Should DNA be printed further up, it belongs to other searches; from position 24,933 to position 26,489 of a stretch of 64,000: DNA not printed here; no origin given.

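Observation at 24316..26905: Second AT-rich insertion between ppnP and groEL: second dGTPase-family paralog with an ORF6N/KilA-N-like gene, candidate nucleotide-depletion defence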

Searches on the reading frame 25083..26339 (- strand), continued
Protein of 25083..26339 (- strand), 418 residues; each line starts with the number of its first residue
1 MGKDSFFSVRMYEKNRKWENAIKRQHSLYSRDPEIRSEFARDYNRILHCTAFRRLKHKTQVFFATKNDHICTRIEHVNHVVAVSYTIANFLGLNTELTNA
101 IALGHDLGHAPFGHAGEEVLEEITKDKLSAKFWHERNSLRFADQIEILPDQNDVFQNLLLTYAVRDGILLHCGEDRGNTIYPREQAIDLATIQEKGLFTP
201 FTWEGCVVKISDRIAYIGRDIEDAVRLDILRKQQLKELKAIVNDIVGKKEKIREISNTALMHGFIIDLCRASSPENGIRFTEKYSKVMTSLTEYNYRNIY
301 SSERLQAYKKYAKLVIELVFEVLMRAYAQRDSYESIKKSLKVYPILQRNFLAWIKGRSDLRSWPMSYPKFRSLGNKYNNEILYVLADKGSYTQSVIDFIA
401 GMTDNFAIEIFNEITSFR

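Call 90: search_dna_similar(query=window:25083-26339:-, collection=phages, mode=protein, max_rows=10)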
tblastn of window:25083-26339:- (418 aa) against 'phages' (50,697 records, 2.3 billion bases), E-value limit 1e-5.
Records with a match: 28; places in all: 30; records where one place covers at least 80% of the query: 10.
Best place of each record, by identity: <60% 28.
By first word of the organism name: Bacteriophage 16; Listeria 4; Enterococcus 2; Stx2c-converting 2; Acinetobacter 2; Salmonella 1; Escherichia 1.
By host as written in the record: - 21; Listeria monocytogenes 4; Enterococcus faecalis 1; Homo sapiens 1; Escherichia coli 1.
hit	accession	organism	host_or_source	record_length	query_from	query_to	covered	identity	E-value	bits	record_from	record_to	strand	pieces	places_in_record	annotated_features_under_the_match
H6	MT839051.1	Bacteriophage sp.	human fecal samples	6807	19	414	95%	33.9%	3e-41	161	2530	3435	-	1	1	record has no annotation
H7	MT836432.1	Bacteriophage sp.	human fecal samples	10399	34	413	91%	33.9%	3e-42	164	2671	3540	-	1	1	record has no annotation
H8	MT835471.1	Bacteriophage sp.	human fecal samples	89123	28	414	93%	32.5%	2e-42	165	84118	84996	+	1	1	record has no annotation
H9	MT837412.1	Bacteriophage sp.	human fecal samples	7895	31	414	92%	31.8%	1e-36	148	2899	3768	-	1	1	record has no annotation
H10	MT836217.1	Bacteriophage sp.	human fecal samples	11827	34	414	91%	32.0%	6e-39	155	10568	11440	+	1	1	record has no annotation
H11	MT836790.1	Bacteriophage sp.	human fecal samples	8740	29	415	93%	31.4%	5e-40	157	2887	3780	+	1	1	record has no annotation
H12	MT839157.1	Bacteriophage sp.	human fecal samples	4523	31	414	92%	30.9%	6e-38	152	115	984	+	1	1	record has no annotation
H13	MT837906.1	Bacteriophage sp.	human fecal samples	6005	35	414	91%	30.8%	5e-41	160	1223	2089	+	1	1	record has no annotation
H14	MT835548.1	Bacteriophage sp.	human fecal samples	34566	34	414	91%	29.9%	3e-41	161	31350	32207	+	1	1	record has no annotation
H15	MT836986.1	Bacteriophage sp.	human fecal samples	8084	35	359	78%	35.0%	4e-41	161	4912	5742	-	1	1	record has no annotation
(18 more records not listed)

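Call 91: predict_structure(alignment_id=A1)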
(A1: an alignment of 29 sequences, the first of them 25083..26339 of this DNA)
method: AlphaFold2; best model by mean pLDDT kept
length: 418 residues; sequences in the alignment: 29
mean_pLDDT: 89.4   pTM: 0.90
mean pLDDT of the five models: 89.4, 86.9, 86.6, 86.5, 84.3
residues with pLDDT >= 90: 274; 70-90: 109; 50-70: 32; < 50: 3
segments of 3 or more residues with pLDDT < 50: 67-69
pLDDT, mean of each block of 10 residues (from residue 1): 92 97 89 87 96 89 55 87 97 98 95 93 96 93 94 91 97 75 96 91 97 85 84 89 71 69 92 94 90 89 87 97 96 94 96 92 67 79 96 98 95 89
secondary structure, 60 per line:
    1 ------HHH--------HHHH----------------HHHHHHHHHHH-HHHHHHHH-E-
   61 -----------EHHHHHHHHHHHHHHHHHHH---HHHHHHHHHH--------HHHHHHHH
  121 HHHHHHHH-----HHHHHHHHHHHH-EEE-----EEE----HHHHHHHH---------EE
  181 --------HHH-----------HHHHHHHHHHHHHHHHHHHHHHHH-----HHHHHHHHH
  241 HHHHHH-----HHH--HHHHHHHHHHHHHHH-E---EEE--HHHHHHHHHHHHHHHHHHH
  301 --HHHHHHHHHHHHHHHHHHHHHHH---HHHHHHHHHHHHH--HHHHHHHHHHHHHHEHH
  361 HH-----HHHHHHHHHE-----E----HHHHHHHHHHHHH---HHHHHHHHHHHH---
elements in order: H18-21 H38-48 H50-57 H73-91 H95-104 H113-128 H134-145 E147-149 E155-157 H162-169 H203-226 H232-246 H257-271 E277-279 H282-300 H303-325 H329-341 H344-357 H359-362 H368-376 H388-400 H404-415

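Call 93: fold_search(model_id=the predicted structure, library=pdb)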
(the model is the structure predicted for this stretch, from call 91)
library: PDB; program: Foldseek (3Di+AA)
matches with E <= 10: 378; with E <= 0.001: 71
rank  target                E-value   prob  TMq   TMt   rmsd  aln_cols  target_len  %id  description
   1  2dqb_A                9.3e-16  1.00  0.65  0.74   4.5       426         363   26  Crystal structure of dNTP triphosphohydrolase from Thermus thermophilus HB8, which is homologous to dGTP triphosphohyd (released 2007-01-23)
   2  2dqb_B                1.4e-15  1.00  0.65  0.77   3.9       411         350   28  Crystal structure of dNTP triphosphohydrolase from Thermus thermophilus HB8, which is homologous to dGTP triphosphohyd (released 2007-01-23)
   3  2dqb_D                1.5e-15  1.00  0.67  0.77   5.6       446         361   27  Crystal structure of dNTP triphosphohydrolase from Thermus thermophilus HB8, which is homologous to dGTP triphosphohyd (released 2007-01-23)
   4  2dqb_E                1.6e-15  1.00  0.66  0.76   4.6       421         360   27  Crystal structure of dNTP triphosphohydrolase from Thermus thermophilus HB8, which is homologous to dGTP triphosphohyd (released 2007-01-23)
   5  2dqb_C                1.8e-15  1.00  0.65  0.74   4.7       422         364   27  Crystal structure of dNTP triphosphohydrolase from Thermus thermophilus HB8, which is homologous to dGTP triphosphohyd (released 2007-01-23)
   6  2dqb_F                2.1e-15  1.00  0.64  0.73   4.7       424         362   26  Crystal structure of dNTP triphosphohydrolase from Thermus thermophilus HB8, which is homologous to dGTP triphosphohyd (released 2007-01-23)
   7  9p8w                  2.4e-13  1.00  0.62  0.57  10.8       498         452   17  Anti-phage dGTPase from Shewanella putrefaciens CN-32 (released 2025-07-30)
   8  9p8v_B                1.5e-11  1.00  0.61  0.56   7.6       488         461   19  Structure of CloA in complex with dGTP and dTTP (released 2025-07-30)
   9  7lwz_F                1.9e-11  1.00  0.60  0.66   6.1       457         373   19  Apo Structure of Vibrio cholerae dGTPase protein VC1979 (released 2021-03-10)
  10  9p8v_A                5.0e-11  1.00  0.61  0.56   7.6       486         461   18  Structure of CloA in complex with dGTP and dTTP (released 2025-07-30)
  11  9p8t_A                5.2e-11  1.00  0.62  0.56   6.9       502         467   18  Structure of CloA co-expressed with CloB (released 2025-07-30)
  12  7tu0_B                5.2e-11  1.00  0.60  0.58   7.1       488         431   17  Structure of the L. blandensis dGTPase bound to Mn (released 2022-06-01)
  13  7tu2_B                5.7e-11  1.00  0.59  0.58   7.4       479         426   16  Structure of the L. blandensis dGTPase R37A mutant bound to Mn (released 2022-06-01)
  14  2pgs                  5.7e-11  1.00  0.55  0.58   6.7       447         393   18  Crystal structure of a putative deoxyguanosinetriphosphate triphosphohydrolase from Pseudomonas syringae pv. phaseolicol (released 2007-04-24)
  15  7tu7_A                7.5e-11  1.00  0.59  0.58   7.2       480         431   17  Structure of the L. blandensis dGTPase H125A mutant bound to dGTP (released 2022-06-01)
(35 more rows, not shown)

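Call 103: search_protein_families(library=pfam, proteins=[L112:5911-6846:+, L112:6865-7776:+, L112:9180-9791:+, L112:10189-10716:+, L112:10890-12959:+, L112:4905-5576:+, L182:1904-2770:+, L087:406-4797:+, L083:8342-9142:+, L083:5446-6066:+], max_evalue=0.001)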
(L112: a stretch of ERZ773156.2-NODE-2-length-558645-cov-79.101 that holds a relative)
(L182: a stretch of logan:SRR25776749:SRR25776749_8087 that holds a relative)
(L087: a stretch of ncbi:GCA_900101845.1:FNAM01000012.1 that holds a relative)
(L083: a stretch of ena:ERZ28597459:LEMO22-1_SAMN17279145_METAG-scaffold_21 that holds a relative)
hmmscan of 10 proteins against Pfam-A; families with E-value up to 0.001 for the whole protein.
L112:5911-6846:+ (311 aa): 1 family
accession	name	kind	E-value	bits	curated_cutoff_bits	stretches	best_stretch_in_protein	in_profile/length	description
PF00291.31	PALP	-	4.6e-79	266.3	35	1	10-298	3-295/295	Pyridoxal-phosphate dependent enzyme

L112:6865-7776:+ (303 aa): 1 family
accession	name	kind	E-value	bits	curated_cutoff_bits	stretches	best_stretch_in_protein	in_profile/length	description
PF02445.21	NadA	-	1.1e-122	409.2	27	1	6-299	1-295/295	Quinolinate synthetase A protein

L112:9180-9791:+ (203 aa): 2 families
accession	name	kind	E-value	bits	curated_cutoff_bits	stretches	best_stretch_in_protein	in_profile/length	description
PF14278.11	TetR_C_8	-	1.8e-35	121.6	26.1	1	83-184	1-102/103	Transcriptional regulator C-terminal region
PF00440.29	TetR_N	-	2.7e-05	24.3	24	1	29-65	9-45/47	Bacterial regulatory proteins, tetR family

L112:10189-10716:+ (175 aa): 1 family
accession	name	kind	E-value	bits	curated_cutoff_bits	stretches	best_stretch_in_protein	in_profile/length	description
PF13958.12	ToxN_toxin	-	4.7e-47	160.5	25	1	5-165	1-159/159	Toxin ToxN, type III toxin-antitoxin system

L112:10890-12959:+ (689 aa): 2 families
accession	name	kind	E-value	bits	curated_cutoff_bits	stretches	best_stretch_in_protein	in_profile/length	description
PF06100.17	MCRA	-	5.5e-229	761.5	23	1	117-615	2-495/495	MCRA family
PF13450.12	NAD_binding_8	-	8.6e-07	29.6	21.9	1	122-170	2-44/68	NAD(P)-binding Rossmann-like domain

L112:4905-5576:+ (223 aa): 5 families
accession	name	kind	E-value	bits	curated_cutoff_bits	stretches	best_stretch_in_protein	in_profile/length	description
PF13419.12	HAD_2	-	3e-29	102.8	23.8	1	6-193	1-178/178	Haloacid dehalogenase-like hydrolase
PF00702.32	Hydrolase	-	8.4e-20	72.4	26.4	1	4-185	2-189/191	haloacid dehalogenase-like hydrolase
PF12710.13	HAD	-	6.2e-11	43.5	27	1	7-183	2-188/189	haloacid dehalogenase-like hydrolase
PF13242.12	Hydrolase_like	-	1.8e-08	34.6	22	1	151-212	10-69/75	HAD-hyrolase-like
PF08282.18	Hydrolase_3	-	0.00095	19.4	20.9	0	92-130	22-60/255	haloacid dehalogenase-like hydrolase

L182:1904-2770:+ (288 aa): 6 families
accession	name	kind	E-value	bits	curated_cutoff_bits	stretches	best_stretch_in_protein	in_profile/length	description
PF13304.12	AAA_21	-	2e-18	68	27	2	199-247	257-304/304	AAA domain, putative AbiEii toxin, Type IV TA system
PF13175.12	AAA_15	-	2.2e-15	57.6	32.1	1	195-245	323-373/374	AAA ATPase domain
PF00005.33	ABC_tran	-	6.7e-09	36.9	25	1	49-210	13-136/137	ABC transporter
PF02463.25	SMC_N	-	1.2e-07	31.9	40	0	190-243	148-199/220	RecF/RecN/SMC N terminal domain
PF13166.12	AAA_13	-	2e-06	27.3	36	0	43-71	12-40/713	AAA domain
PF13476.12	AAA_23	-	0.00021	22.4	27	1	42-67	14-39/201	AAA domain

L087:406-4797:+ (1463 aa): 0 families

L083:8342-9142:+ (266 aa): 0 families

L083:5446-6066:+ (206 aa): 0 families
